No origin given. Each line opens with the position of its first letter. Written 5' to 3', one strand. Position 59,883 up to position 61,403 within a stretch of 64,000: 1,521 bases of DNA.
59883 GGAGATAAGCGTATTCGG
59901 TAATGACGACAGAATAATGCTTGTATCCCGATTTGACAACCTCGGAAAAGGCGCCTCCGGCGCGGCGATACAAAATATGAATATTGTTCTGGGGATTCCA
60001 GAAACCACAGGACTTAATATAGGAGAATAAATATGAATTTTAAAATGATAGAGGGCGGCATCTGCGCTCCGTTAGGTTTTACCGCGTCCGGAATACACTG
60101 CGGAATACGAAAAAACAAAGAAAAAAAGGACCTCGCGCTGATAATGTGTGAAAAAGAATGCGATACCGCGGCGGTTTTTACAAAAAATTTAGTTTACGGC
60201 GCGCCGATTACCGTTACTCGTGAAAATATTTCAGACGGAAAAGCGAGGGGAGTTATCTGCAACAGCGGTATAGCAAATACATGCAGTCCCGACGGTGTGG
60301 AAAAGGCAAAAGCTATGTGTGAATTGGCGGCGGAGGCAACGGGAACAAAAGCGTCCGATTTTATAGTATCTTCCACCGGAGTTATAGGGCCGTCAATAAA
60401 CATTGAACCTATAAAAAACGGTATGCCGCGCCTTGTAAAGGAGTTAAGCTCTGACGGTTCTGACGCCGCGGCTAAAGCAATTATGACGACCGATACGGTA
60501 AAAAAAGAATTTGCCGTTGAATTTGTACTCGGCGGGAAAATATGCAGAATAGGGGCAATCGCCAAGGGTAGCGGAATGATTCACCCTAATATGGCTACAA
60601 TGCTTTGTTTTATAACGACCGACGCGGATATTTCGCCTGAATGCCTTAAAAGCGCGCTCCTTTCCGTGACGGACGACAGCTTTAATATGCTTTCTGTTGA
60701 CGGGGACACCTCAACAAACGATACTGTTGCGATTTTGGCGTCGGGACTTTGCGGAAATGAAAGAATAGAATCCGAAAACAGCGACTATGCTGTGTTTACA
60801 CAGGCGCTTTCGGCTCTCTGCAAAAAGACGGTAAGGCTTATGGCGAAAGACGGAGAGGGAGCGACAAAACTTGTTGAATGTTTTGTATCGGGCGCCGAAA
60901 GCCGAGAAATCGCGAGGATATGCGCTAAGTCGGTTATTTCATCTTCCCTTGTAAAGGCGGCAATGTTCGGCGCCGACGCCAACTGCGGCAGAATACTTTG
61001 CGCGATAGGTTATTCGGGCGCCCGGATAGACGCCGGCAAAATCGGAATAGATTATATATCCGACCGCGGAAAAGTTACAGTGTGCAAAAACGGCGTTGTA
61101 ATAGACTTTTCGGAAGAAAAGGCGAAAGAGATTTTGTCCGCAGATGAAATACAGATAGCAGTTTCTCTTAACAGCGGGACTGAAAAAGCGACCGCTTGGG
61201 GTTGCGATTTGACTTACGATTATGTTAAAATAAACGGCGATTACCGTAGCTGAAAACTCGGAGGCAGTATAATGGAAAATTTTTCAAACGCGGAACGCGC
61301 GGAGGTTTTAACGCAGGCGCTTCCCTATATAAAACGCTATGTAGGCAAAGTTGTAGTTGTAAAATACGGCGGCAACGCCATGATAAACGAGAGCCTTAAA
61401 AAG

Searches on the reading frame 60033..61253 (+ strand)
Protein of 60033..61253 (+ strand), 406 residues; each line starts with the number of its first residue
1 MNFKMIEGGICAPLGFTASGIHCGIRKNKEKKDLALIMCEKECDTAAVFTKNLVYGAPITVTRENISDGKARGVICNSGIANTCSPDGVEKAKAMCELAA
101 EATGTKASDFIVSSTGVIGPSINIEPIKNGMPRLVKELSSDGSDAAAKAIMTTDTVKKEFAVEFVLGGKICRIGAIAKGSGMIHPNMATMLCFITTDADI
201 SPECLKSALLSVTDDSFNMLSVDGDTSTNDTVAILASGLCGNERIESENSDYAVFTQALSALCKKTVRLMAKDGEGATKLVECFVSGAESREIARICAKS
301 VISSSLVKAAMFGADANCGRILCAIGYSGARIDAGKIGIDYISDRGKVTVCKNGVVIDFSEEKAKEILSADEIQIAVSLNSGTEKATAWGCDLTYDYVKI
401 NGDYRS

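Call 29: search_protein_families(library=ncbifam, proteins=[window:60033-61253:+], max_evalue=1e-10)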
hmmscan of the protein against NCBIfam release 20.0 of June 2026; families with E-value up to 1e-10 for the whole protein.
window:60033-61253:+ (406 aa): 2 families
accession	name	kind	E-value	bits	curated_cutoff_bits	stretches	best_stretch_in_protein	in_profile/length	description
NF003802.0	PRK05388.1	equivalog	2.8e-140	467.4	351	1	8-406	5-400/400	bifunctional glutamate N-acetyltransferase/amino-acid acetyltransferase ArgJ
TIGR00120.1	ArgJ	equivalog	2.5e-138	461.3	298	1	6-406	1-405/405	bifunctional ornithine acetyltransferase/N-acetylglutamate synthase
